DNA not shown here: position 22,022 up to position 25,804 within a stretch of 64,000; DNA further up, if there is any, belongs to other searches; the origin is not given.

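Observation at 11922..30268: Nine co-directional, near-abutting genes couple four giant T9SS-tailed surface proteins to a poly-gamma-glutamate synthase module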

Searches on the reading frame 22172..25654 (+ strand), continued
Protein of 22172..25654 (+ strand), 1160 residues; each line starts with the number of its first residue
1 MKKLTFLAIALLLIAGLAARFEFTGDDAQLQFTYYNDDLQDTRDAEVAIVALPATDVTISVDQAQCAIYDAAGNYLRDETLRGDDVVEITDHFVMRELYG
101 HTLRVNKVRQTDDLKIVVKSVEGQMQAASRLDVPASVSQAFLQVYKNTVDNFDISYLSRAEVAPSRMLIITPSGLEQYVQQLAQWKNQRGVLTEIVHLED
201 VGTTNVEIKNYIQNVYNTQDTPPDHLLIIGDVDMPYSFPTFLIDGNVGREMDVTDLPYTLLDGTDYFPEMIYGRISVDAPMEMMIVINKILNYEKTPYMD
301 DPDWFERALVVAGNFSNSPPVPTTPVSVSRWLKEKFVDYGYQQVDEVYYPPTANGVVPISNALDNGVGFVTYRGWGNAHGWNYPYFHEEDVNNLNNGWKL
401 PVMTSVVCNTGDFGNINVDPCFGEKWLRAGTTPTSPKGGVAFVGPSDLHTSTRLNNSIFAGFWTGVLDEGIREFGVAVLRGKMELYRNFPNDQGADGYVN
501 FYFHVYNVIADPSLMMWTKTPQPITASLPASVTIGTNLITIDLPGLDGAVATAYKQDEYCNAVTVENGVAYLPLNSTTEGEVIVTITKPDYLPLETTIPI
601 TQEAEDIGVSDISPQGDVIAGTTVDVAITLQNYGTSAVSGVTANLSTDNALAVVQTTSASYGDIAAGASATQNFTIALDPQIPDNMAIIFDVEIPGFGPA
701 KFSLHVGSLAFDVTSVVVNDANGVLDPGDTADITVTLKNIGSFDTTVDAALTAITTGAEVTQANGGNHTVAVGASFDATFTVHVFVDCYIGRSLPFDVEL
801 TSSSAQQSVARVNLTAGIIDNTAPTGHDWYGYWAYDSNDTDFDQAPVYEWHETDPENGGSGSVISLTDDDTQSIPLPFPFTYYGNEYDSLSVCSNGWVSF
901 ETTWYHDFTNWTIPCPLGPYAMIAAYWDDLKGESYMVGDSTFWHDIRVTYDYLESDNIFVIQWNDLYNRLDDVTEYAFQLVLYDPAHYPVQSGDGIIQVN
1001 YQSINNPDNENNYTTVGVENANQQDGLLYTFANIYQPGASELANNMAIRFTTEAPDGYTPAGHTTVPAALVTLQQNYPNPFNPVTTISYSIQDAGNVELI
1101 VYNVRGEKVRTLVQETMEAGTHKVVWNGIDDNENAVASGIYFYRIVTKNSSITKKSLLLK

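Call 85: search_protein_families(library=pfam, proteins=[L136:13158-14315:+, L136:14382-15191:+, L136:16331-16978:+, L136:16957-19962:+, L136:19988-21352:+, L136:21388-21972:+, L136:21978-22622:+, L136:22632-23813:+, L136:24269-25165:+, L139:3809-4870:+], max_evalue=0.001)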
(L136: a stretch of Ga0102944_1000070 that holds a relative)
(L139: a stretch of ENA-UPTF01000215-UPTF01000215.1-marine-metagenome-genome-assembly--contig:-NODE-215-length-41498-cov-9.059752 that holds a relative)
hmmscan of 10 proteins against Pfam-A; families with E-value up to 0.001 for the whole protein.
L136:13158-14315:+ (385 aa): 4 families
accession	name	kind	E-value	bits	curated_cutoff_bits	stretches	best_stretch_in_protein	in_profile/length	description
PF01053.26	Cys_Met_Meta_PP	-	4.3e-152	506.5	27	1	5-382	2-380/381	Cys/Met metabolism PLP-dependent enzyme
PF00155.27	Aminotran_1_2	-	6.5e-08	32.6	19.7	1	54-173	46-188/361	Aminotransferase class I and II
PF01041.23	DegT_DnrJ_EryC1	-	4.8e-05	23.2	19.8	1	50-170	24-145/360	DegT/DnrJ/EryC1/StrS aminotransferase family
PF00266.25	Aminotran_5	-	9.9e-05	21.9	21.5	1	76-197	77-202/371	Aminotransferase class-V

L136:14382-15191:+ (269 aa): 3 families
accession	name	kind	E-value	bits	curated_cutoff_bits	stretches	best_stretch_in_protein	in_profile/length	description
PF13860.13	FlgD_ig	-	1.2e-11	44.9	27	1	193-256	9-75/79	FlgD Ig-like domain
PF18962.6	Por_Secre_tail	-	1.8e-07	31.7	27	1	186-266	2-74/75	Secretion system C-terminal sorting domain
PF13585.12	CHU_C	-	0.00011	22.7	27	1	200-258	23-75/86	CHU_C Type IX secretion signal domain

L136:16331-16978:+ (215 aa): 4 families
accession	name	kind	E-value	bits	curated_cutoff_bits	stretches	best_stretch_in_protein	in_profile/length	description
PF14522.11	Cytochrome_C7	-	6.4e-15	55.2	24.8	2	125-215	1-67/67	Cytochrome c7 and related cytochrome c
PF02085.21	Cytochrom_CIII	-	4.2e-11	43.5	22.9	2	116-214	13-101/101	Class III cytochrome C family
PF14537.11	Cytochrom_c3_2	-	5.4e-10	40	25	1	131-215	1-65/79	Cytochrome c3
PF22113.1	Mtrc-MtrF_II-IV_dom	-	2e-05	24.7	30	0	138-214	8-88/176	Outer membrane cytochrome MtrC/MtrF-like, domains II/IV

L136:16957-19962:+ (1001 aa): 6 families
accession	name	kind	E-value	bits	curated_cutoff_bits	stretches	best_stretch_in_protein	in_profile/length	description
PF12838.12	Fer4_7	-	5.9e-12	46.3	27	2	772-843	2-52/52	4Fe-4S dicluster domain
PF13247.11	Fer4_11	-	1.9e-08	34.9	26.2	1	823-880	6-65/100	4Fe-4S dicluster domain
PF13237.11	Fer4_10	-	2.6e-06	27.7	25.5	0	765-840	2-53/53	4Fe-4S dicluster domain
PF13183.11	Fer4_8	-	6.3e-06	27.1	27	0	769-842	2-67/68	4Fe-4S dicluster domain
PF13187.11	Fer4_9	-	0.00044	20.7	27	0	772-843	2-51/52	4Fe-4S dicluster domain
PF12797.12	Fer4_2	-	0.00078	19.7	24.5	1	763-782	1-20/22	4Fe-4S binding domain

L136:19988-21352:+ (454 aa): 1 family
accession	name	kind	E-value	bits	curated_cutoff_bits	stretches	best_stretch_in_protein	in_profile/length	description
PF03916.19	NrfD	-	1.1e-24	88.1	25.8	1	75-396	8-309/313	Polysulphide reductase, NrfD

L136:21388-21972:+ (194 aa): 1 family
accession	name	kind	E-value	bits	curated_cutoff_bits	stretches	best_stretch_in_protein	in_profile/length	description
PF11821.13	ActD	-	9.1e-67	224.4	25.7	1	9-175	2-169/170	Alternative complex III, ActD subunit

L136:21978-22622:+ (214 aa): 2 families
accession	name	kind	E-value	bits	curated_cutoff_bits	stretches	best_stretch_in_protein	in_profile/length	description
PF13442.11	Cytochrome_CBB3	-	3.8e-11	43.6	27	1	112-191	3-68/68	Cytochrome C oxidase, cbb3-type, subunit III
PF00034.26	Cytochrom_C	-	7e-06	27.7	21.3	1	113-194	2-89/90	Cytochrome c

L136:22632-23813:+ (393 aa): 0 families

L136:24269-25165:+ (298 aa): 1 family
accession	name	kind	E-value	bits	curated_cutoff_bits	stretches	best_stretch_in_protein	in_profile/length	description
PF02630.20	SCO1-SenC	-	1.1e-11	45.2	22.8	1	58-194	5-133/134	SCO1/SenC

L139:3809-4870:+ (353 aa): 0 families

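Call 89: search_protein_families(library=pfam, proteins=[L139:13654-14616:+], max_evalue=0.001)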
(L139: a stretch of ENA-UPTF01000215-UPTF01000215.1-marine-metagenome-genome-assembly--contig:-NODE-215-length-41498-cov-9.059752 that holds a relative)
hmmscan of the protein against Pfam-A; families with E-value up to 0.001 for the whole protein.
L139:13654-14616:+ (320 aa): 0 families
